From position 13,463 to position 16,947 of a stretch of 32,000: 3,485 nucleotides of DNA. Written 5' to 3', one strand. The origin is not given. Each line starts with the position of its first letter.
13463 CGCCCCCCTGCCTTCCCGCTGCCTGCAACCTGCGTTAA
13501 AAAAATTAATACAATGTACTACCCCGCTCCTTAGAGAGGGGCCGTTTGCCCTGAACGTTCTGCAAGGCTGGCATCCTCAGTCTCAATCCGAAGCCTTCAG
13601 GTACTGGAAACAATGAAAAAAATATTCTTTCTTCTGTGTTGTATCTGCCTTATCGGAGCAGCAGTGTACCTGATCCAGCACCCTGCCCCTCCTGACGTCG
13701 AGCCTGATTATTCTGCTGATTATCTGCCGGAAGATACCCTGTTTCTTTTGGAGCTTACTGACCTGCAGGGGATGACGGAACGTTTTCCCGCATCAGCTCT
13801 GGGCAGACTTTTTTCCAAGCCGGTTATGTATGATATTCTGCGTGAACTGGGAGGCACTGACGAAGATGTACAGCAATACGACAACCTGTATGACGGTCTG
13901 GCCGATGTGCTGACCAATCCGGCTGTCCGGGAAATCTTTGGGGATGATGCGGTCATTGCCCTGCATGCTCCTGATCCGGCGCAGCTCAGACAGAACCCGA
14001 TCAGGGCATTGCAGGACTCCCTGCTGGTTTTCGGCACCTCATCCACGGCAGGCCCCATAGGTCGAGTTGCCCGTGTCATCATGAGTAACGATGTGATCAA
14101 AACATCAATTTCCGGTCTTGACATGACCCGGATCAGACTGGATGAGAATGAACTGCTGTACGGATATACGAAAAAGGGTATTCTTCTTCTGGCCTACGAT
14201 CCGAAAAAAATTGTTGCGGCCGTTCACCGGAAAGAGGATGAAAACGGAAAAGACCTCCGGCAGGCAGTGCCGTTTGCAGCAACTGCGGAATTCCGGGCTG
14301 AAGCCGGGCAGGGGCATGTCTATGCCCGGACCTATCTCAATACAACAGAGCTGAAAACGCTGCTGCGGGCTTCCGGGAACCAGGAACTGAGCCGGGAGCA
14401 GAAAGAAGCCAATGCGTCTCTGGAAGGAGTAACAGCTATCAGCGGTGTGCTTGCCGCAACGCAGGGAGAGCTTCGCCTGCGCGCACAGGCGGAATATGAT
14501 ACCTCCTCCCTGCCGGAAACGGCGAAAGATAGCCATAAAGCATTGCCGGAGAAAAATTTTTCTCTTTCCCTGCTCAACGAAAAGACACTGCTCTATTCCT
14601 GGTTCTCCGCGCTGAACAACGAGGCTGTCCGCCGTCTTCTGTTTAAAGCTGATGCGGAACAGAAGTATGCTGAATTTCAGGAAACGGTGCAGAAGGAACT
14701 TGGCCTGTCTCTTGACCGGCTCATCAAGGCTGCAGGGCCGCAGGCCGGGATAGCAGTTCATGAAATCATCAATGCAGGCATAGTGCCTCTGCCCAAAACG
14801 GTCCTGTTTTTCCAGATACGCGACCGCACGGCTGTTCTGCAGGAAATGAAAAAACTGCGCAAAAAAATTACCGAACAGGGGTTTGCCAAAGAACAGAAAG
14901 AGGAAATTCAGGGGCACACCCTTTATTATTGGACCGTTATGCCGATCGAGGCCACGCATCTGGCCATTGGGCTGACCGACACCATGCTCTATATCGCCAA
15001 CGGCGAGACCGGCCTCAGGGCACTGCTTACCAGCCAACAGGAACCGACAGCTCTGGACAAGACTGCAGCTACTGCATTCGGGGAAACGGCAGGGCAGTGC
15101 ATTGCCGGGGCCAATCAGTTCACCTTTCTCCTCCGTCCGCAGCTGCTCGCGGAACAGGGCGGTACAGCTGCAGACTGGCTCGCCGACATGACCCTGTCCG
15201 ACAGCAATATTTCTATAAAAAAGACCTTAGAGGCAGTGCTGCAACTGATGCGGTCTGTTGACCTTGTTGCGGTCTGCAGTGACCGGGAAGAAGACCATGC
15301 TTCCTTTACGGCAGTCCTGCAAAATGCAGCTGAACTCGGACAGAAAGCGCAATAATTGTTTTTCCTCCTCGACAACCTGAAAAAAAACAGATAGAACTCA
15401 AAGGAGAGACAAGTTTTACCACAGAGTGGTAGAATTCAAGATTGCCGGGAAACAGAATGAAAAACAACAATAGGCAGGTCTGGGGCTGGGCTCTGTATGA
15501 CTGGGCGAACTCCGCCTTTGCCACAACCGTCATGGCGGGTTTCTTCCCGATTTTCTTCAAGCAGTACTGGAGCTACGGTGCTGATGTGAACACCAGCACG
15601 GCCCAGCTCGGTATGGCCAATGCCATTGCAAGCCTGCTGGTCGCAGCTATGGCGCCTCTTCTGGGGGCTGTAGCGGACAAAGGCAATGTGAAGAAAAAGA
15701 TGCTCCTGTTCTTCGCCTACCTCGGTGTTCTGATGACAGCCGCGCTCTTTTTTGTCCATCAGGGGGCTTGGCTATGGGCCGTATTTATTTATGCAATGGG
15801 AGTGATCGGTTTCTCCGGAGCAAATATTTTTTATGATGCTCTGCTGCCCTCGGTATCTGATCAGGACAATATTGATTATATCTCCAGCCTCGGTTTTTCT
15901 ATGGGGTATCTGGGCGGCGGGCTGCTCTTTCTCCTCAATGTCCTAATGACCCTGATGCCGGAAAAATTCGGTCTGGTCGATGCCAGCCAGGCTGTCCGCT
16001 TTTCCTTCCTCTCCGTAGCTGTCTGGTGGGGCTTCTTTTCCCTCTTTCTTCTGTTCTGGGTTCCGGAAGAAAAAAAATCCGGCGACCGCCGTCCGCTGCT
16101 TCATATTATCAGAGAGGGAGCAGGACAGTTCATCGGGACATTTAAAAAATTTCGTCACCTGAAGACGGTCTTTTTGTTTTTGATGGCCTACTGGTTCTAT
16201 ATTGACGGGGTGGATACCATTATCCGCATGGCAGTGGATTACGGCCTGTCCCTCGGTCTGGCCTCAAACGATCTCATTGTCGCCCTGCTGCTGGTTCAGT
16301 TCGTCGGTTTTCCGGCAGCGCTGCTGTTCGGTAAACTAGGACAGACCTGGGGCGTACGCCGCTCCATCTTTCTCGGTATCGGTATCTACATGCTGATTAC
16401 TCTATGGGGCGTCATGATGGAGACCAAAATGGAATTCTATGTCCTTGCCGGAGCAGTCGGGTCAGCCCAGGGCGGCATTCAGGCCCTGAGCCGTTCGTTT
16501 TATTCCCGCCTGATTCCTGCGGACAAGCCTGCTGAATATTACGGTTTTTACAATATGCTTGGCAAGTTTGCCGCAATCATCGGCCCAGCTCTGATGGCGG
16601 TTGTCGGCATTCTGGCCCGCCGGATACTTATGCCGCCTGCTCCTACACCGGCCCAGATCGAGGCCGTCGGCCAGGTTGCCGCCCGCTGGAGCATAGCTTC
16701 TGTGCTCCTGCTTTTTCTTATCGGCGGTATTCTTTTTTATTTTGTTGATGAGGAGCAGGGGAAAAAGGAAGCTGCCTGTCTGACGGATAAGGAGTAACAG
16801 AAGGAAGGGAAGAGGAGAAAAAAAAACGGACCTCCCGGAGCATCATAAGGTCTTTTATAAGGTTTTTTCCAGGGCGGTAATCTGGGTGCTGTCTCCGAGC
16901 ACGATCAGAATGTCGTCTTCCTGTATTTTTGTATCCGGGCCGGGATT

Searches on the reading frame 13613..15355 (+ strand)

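Call 63: search_protein_families(library=pfam, proteins=[window:13613-15355:+], max_evalue=0.0001)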
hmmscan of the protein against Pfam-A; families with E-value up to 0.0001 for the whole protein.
window:13613-15355:+ (580 aa): 1 family
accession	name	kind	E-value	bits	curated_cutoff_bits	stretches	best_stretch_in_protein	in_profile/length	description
PF11832.13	DUF3352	-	2.6e-05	23.5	26.8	0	232-481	221-459/536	Protein of unknown function (DUF3352)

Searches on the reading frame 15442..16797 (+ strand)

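Call 63: search_protein_families(library=pfam, proteins=[window:15442-16797:+], max_evalue=0.0001)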
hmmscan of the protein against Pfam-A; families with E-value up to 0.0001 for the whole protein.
window:15442-16797:+ (451 aa): 2 families
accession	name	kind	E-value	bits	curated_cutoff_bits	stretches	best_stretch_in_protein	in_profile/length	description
PF11700.14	ATG22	-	1.4e-64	219.1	24.1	2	58-388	75-444/482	Vacuole effluxer Atg22 like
PF07690.21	MFS_1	-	1.3e-18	67.5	33.4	2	185-382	150-347/347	Major Facilitator Superfamily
